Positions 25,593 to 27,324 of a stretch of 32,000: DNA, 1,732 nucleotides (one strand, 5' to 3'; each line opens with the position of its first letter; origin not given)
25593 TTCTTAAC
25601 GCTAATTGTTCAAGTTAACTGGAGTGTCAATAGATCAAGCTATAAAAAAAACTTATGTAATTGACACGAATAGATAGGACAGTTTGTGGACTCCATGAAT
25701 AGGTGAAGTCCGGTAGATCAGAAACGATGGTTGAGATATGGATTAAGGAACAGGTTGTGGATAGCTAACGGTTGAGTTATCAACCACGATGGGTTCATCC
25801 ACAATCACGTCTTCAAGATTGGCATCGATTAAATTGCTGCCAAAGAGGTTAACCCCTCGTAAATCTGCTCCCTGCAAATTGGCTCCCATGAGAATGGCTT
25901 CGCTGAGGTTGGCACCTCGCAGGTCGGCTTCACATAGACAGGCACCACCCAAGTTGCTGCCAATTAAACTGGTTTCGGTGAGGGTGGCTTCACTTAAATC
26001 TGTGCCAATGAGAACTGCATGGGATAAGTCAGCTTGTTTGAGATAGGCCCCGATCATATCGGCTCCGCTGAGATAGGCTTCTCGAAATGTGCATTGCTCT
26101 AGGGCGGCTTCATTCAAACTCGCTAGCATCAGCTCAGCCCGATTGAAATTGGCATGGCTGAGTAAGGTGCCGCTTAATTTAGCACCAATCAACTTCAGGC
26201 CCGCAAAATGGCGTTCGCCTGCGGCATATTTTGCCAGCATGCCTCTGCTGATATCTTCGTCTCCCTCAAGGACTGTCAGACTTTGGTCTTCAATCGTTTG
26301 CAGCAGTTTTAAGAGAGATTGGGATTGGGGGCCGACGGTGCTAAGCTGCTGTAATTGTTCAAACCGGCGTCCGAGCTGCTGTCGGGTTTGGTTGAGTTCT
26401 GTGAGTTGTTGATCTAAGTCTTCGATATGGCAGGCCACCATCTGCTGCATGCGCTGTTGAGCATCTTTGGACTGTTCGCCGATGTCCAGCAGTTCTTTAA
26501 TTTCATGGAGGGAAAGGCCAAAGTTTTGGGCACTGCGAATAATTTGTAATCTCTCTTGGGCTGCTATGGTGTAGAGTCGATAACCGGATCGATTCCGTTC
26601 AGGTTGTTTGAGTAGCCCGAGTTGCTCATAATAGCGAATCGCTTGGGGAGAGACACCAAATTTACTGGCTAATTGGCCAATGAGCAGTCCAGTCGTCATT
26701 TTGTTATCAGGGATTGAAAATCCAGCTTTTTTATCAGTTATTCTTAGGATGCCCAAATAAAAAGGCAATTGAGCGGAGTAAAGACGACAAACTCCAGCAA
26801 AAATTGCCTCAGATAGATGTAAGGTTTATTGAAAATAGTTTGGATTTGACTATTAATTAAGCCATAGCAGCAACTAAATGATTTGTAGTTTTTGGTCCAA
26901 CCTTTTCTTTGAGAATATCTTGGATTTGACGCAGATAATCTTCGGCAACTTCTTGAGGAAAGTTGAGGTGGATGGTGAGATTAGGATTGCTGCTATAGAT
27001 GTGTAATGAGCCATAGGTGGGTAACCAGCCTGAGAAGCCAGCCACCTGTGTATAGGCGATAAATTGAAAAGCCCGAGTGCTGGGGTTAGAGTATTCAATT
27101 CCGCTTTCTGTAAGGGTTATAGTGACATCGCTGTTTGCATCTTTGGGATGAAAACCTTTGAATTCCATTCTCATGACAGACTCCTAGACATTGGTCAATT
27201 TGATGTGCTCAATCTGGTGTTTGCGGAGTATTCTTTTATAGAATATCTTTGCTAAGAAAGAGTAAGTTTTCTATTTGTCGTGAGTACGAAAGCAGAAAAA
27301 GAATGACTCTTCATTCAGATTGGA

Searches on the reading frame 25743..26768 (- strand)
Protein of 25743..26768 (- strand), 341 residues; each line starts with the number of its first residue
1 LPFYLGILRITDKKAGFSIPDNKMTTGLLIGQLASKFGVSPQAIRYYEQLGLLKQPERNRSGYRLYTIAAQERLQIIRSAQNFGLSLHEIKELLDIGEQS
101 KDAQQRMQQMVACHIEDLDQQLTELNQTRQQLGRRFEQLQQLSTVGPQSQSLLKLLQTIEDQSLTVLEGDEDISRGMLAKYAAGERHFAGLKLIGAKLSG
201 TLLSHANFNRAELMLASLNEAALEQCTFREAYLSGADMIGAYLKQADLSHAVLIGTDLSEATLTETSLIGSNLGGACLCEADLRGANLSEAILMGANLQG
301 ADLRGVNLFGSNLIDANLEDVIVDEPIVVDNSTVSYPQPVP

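Call 7: search_protein_families(library=pfam, proteins=[window:25743-26768:-], max_evalue=0.01)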
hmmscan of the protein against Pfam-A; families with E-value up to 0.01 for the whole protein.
window:25743-26768:- (341 aa): 6 families
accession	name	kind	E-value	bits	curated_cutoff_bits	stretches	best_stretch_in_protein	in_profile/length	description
PF00805.28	Pentapeptide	-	2.6e-38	129.6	20.2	5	246-285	1-40/40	Pentapeptide repeats (8 copies)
PF13411.12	MerR_1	-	9.5e-16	58.1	21.6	1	30-95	3-67/69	MerR HTH family regulatory protein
PF00376.29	MerR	-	4.1e-15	55.7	28.2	1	30-66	2-38/38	MerR family regulatory protein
PF09278.17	MerR-DNA-bind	-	1.2e-14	55.1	25.4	1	72-132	2-62/65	MerR, DNA binding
PF13599.13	Pentapeptide_4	-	1.4e-11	44.7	38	1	194-261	9-76/78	Pentapeptide repeat region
PF13576.12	Pentapeptide_3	-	2.4e-08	34.5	27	0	204-244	2-45/48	Pentapeptide repeats (9 copies)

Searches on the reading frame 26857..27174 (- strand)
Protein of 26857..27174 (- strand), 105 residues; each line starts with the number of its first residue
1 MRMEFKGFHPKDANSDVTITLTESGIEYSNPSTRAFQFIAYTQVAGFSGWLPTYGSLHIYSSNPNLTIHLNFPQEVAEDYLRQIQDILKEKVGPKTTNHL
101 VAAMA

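Call 7: search_protein_families(library=pfam, proteins=[window:26857-27174:-], max_evalue=0.01)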
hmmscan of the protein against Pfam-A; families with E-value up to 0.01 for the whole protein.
window:26857-27174:- (105 aa): 0 families

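Call 19: search_protein_families(library=ncbifam, proteins=[window:26857-27174:-], max_evalue=0.01)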
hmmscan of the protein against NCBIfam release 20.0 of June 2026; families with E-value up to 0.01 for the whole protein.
window:26857-27174:- (105 aa): 0 families

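Call 91: list_cluster_members(proteins=[window:20388-20585:-, window:26860-27174:-, window:25746-26699:-])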
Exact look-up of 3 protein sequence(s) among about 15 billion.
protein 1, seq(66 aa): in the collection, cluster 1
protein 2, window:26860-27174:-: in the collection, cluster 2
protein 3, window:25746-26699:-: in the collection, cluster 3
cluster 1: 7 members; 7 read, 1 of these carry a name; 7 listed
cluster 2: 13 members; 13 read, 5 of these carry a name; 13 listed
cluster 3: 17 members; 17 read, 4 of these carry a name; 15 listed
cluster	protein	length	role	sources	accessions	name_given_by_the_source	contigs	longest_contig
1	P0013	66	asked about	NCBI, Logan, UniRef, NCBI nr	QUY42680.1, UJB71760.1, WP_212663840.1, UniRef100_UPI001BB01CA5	hypothetical protein HRE53_12840 [Acaryochloris sp. 'Moss Beach'] | hypothetical protein n=1 Tax=Acaryochloris TaxID=155977 RepID=UPI001BB01CA5 | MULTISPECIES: hypothetical protein [Acaryochloris]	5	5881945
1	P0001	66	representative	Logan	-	-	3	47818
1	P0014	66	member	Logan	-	-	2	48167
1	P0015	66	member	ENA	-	-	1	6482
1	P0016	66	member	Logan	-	-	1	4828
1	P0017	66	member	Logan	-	-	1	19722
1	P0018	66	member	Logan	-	-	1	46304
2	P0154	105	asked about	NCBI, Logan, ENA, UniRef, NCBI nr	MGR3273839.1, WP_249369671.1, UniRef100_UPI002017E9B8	hypothetical protein [Acaryochloris marina] | hypothetical protein n=2 Tax=Acaryochloris TaxID=155977 RepID=UPI002017E9B8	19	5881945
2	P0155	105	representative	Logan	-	-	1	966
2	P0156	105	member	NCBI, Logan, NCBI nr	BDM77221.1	hypothetical protein AM10699_00950 [Acaryochloris marina MBIC10699]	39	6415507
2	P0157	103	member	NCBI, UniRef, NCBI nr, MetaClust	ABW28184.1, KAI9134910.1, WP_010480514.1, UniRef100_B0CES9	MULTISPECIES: hypothetical protein [Acaryochloris] | Uncharacterized protein n=1 Tax=Acaryochloris marina (strain MBIC 11017) TaxID=329726 ... | 329726.AM1_3188 "" ""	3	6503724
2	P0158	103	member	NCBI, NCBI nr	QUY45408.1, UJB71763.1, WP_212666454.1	hypothetical protein HRE53_12860 [Acaryochloris sp. 'Moss Beach'] | hypothetical protein [Acaryochloris sp. 'Moss Beach']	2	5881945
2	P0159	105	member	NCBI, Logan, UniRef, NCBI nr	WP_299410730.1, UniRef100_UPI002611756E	hypothetical protein [Acaryochloris sp. IP29b_bin.148] | hypothetical protein n=1 Tax=Acaryochloris sp. IP29b_bin.148 TaxID=2969218 ...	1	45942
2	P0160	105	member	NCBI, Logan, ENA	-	-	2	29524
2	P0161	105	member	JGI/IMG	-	-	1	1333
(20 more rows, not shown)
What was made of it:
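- Closest known: AM1_3184 / AM1_5890 hypothetical proteins of Acaryochloris marina MBIC11017. Same: Copy B is identical to WP_212663840.1 (call 91).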
